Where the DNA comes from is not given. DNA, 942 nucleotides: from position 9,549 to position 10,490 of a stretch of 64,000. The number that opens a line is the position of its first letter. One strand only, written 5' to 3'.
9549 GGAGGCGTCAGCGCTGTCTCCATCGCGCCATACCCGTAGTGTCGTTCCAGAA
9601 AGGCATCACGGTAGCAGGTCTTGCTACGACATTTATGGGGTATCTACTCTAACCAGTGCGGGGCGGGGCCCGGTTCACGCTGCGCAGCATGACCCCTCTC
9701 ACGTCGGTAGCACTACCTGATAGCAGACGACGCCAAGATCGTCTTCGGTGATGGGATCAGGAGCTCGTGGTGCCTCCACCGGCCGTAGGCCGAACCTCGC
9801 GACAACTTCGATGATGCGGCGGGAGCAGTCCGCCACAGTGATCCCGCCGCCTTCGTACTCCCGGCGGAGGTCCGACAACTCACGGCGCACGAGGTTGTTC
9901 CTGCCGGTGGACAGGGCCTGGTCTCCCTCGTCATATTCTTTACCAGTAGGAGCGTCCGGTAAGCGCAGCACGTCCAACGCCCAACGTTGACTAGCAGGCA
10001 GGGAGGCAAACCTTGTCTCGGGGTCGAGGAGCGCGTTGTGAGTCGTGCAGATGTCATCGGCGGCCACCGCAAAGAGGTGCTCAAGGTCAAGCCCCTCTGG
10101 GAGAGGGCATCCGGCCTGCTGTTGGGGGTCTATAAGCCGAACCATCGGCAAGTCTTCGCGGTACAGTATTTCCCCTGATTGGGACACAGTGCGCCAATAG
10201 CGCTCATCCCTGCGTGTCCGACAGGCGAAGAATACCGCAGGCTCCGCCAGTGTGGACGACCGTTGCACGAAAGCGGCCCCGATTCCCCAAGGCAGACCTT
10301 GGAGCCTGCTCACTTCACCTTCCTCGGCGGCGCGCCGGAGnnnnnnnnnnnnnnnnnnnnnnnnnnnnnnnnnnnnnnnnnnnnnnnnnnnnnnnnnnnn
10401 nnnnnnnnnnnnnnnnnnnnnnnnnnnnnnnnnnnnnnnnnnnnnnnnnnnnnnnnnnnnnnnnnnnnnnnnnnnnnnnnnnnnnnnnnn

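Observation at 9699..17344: Three-gene RM-like operon: Zn-ribbon protein + PglX/type IIG-like MTase + PLD::SNF2 fusion (candidate undescribed defence system)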

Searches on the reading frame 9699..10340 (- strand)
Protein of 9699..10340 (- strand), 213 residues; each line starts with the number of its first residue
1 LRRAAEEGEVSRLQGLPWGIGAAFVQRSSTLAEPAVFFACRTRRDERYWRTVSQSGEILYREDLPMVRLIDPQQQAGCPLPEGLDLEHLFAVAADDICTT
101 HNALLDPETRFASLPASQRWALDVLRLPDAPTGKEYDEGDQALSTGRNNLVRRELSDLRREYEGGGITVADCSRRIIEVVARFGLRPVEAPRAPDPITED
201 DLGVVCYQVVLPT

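Call 87: search_protein_families(library=pfam, proteins=[window:9699-10340:-], max_evalue=1)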
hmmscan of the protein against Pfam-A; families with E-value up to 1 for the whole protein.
window:9699-10340:- (213 aa): 0 families
